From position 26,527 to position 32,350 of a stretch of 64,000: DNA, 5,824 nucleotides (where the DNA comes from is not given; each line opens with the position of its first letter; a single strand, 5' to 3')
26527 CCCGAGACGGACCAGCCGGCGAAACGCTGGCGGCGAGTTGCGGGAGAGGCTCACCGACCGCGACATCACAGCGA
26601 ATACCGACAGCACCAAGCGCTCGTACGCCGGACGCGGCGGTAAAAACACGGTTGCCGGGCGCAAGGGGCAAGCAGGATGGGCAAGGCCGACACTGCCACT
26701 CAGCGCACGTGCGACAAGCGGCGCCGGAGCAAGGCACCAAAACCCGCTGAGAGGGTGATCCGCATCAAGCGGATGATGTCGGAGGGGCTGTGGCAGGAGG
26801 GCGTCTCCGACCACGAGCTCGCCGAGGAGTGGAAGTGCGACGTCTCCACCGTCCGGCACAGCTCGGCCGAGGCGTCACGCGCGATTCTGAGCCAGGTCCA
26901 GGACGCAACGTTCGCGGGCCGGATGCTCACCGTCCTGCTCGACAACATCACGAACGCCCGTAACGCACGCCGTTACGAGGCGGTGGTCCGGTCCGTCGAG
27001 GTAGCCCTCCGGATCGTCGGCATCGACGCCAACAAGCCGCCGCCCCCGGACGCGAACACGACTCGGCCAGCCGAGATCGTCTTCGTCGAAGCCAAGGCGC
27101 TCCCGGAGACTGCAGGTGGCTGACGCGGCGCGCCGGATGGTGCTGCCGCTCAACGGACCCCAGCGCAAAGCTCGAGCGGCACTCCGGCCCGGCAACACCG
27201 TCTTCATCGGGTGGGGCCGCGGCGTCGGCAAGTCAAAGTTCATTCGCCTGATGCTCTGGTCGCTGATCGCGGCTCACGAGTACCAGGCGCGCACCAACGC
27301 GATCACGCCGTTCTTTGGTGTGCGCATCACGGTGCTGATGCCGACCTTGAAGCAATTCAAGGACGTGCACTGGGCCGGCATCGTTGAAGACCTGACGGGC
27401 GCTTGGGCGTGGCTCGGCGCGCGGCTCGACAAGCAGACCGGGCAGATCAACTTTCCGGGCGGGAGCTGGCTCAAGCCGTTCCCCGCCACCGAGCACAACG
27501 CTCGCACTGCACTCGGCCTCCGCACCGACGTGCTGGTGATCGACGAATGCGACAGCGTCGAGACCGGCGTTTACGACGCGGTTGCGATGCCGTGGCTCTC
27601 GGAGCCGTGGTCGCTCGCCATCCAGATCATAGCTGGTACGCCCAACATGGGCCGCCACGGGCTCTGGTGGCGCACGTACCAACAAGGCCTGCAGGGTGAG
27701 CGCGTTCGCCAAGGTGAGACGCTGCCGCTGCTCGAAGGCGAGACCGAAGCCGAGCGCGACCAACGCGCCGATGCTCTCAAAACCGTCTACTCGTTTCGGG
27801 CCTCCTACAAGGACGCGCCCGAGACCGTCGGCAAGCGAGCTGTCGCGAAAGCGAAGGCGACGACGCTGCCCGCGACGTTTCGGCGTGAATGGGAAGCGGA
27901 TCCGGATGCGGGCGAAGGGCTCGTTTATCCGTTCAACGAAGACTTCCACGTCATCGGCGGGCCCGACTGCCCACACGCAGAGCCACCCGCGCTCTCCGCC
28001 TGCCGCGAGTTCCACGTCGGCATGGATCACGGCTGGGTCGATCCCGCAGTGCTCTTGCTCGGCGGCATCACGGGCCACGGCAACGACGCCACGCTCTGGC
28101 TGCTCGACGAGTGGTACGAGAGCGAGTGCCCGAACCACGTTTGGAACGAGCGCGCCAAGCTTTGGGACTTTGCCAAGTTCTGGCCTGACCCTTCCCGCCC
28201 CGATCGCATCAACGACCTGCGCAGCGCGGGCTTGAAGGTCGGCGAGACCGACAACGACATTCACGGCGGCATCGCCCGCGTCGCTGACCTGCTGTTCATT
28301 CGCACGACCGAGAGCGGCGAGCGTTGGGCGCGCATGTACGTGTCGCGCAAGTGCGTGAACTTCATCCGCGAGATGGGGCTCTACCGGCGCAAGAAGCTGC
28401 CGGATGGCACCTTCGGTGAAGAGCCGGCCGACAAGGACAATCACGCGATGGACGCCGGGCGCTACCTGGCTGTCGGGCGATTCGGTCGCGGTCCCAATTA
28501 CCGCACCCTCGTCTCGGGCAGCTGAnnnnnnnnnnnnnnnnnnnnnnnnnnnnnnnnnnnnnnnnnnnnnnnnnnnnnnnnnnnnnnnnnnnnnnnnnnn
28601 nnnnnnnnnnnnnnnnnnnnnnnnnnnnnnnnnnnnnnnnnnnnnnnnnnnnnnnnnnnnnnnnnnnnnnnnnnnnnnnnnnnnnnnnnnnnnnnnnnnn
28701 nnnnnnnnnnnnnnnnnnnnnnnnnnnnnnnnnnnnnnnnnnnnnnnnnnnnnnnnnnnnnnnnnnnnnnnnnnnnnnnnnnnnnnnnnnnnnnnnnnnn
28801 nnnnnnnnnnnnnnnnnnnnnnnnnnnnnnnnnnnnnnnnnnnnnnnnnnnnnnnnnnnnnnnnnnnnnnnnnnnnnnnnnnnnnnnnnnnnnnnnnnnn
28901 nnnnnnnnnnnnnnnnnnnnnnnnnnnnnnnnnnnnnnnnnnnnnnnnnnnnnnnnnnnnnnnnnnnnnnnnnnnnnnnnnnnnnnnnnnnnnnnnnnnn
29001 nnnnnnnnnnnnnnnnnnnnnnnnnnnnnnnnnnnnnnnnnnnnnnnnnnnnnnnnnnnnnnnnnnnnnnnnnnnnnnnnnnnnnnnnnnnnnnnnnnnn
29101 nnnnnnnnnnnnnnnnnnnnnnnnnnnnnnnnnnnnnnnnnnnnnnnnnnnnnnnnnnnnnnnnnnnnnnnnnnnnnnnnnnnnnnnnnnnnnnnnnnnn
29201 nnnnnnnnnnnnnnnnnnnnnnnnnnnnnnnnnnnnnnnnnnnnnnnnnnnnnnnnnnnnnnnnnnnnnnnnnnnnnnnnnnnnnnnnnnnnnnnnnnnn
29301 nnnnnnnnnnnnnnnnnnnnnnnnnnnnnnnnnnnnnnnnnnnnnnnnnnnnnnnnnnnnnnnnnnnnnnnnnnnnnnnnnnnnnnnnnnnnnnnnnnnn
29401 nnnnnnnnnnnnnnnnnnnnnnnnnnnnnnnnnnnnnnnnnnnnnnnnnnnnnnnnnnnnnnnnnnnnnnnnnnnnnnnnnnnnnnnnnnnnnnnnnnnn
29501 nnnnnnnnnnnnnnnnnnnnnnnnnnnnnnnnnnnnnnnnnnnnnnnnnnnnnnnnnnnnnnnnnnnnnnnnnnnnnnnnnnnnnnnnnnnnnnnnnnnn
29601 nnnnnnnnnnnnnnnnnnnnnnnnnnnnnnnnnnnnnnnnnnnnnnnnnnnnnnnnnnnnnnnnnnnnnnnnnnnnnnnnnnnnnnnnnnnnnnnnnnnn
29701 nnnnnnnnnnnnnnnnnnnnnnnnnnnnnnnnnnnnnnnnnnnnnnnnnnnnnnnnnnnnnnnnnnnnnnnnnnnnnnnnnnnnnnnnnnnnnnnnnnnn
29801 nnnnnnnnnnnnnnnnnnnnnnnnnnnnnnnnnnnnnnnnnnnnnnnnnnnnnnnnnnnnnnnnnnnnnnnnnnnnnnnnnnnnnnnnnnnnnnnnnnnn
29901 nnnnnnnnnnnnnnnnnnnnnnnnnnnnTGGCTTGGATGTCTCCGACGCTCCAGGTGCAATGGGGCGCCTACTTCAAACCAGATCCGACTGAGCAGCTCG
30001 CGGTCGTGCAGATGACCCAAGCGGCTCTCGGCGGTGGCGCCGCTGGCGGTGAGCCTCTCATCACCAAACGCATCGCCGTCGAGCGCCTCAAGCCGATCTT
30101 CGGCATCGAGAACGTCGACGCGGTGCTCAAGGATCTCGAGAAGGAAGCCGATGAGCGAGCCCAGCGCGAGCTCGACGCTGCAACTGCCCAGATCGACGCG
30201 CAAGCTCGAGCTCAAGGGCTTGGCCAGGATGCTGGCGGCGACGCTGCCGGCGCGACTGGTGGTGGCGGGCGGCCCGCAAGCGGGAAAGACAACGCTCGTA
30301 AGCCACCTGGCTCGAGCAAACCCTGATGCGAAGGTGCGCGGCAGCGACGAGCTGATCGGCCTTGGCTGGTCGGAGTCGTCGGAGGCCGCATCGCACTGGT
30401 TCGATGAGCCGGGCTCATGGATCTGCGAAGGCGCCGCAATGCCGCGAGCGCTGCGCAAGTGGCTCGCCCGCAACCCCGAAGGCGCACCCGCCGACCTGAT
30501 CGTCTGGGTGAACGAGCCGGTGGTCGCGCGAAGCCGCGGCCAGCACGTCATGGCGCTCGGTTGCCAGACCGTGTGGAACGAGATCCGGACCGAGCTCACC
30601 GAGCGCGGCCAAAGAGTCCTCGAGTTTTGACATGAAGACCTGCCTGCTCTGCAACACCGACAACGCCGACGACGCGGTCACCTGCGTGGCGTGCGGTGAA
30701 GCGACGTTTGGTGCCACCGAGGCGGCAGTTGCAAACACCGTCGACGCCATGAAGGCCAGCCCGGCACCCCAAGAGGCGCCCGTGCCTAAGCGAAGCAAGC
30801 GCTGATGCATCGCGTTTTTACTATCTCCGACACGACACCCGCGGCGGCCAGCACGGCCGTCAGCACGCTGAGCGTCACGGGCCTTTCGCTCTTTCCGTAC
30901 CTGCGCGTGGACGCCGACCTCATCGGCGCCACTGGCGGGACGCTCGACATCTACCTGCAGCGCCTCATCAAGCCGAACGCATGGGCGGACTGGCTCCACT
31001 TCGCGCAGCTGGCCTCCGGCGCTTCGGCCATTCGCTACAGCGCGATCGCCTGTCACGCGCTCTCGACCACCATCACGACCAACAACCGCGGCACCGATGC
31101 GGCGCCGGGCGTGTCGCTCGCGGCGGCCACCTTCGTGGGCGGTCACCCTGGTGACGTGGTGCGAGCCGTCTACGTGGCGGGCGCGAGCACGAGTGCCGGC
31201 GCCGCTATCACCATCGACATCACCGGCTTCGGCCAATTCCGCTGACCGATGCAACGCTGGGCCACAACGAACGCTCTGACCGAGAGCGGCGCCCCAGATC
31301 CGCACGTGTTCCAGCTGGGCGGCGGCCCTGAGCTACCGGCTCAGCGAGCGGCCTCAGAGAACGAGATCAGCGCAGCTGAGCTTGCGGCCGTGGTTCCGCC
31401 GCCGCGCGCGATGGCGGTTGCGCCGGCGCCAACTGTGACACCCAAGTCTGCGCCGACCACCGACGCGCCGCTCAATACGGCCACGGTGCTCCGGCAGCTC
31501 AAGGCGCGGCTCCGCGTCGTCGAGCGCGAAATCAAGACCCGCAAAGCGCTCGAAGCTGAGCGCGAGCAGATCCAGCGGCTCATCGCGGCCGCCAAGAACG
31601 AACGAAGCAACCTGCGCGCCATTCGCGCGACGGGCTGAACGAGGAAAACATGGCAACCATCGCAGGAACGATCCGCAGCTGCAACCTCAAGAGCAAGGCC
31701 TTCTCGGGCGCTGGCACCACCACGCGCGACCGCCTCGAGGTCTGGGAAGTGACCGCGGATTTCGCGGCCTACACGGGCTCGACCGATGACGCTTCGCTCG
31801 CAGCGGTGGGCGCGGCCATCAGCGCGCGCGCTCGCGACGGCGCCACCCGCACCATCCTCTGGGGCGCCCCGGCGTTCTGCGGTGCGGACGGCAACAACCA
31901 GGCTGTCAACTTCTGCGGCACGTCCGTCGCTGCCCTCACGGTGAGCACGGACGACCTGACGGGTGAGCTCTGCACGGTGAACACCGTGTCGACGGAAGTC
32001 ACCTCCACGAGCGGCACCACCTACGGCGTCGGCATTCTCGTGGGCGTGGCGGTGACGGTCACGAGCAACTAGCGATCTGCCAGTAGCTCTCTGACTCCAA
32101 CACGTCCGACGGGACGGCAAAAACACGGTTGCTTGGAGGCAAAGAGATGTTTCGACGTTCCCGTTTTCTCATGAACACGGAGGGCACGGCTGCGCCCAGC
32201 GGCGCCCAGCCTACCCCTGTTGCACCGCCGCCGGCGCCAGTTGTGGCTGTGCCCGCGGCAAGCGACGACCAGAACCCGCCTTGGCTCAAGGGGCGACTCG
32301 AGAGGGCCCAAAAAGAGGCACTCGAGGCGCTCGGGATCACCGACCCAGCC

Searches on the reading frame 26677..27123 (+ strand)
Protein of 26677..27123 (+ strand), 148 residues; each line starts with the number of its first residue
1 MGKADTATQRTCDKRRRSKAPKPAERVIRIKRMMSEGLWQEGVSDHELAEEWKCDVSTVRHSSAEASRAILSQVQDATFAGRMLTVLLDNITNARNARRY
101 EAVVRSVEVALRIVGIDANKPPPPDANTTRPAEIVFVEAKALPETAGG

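Call 10: search_protein_families(library=phrogs, proteins=[window:26677-27123:+], max_evalue=0.001)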
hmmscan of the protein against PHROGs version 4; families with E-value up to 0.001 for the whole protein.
window:26677-27123:+ (148 aa): 1 family
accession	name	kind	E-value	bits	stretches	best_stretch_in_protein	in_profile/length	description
phrog_5171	-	unknown function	0.00073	20.4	1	66-118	39-91/213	-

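Call 32: search_protein_families(library=pfam, proteins=[window:26677-27123:+], max_evalue=0.1)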
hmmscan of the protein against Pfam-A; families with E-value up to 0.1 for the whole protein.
window:26677-27123:+ (148 aa): 0 families

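Call 58: search_protein_families(library=pfam, proteins=[window:26677-27123:+], max_evalue=0.05)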
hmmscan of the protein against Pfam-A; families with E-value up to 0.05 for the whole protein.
window:26677-27123:+ (148 aa): 0 families

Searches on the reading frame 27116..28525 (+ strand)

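Call 10: search_protein_families(library=phrogs, proteins=[window:27116-28525:+], max_evalue=0.001)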
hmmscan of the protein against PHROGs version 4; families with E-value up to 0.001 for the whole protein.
window:27116-28525:+ (469 aa): 4 families
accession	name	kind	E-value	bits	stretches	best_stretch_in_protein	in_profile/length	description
phrog_2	-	head and packaging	1.8e-25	90.8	1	12-455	266-592/807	terminase large subunit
phrog_5653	-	head and packaging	5e-15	56.7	1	294-453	27-178/199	terminase large subunit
phrog_10250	-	head and packaging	1.3e-13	52.2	1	252-455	7-215/228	terminase large subunit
phrog_6672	-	head and packaging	1.4e-08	35.4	1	357-451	39-125/145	terminase large subunit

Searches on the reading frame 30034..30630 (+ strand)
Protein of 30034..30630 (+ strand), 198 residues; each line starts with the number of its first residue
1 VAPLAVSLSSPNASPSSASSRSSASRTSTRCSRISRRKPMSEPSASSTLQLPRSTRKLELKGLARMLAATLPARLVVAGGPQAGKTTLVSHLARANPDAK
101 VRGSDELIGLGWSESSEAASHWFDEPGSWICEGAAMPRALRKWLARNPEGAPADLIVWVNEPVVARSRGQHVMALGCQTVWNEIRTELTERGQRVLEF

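Call 10: search_protein_families(library=phrogs, proteins=[window:30034-30630:+], max_evalue=0.001)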
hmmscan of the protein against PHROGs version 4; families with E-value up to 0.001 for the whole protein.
window:30034-30630:+ (198 aa): 0 families

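Call 32: search_protein_families(library=pfam, proteins=[window:30034-30630:+], max_evalue=0.1)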
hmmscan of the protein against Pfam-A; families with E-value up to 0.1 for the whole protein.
window:30034-30630:+ (198 aa): 4 families
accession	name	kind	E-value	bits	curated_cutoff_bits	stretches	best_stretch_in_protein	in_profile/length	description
PF13191.12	AAA_16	-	0.016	16.1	32.6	1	56-100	5-52/167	AAA ATPase domain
PF13521.12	AAA_28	-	0.018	15.7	27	1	75-95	2-22/164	AAA domain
PF13238.12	AAA_18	-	0.057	14.3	29.4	1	76-125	2-53/128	AAA domain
PF13481.12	AAA_25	-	0.097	12.7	27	0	74-95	35-56/195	AAA domain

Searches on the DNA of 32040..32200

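Call 19: search_rna_families(source=window, start=32040, end=32200, threshold=evalue, max_evalue=10, show_alignments=3)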
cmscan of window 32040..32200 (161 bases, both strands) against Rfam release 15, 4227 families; matches with E-value up to 10: 0.
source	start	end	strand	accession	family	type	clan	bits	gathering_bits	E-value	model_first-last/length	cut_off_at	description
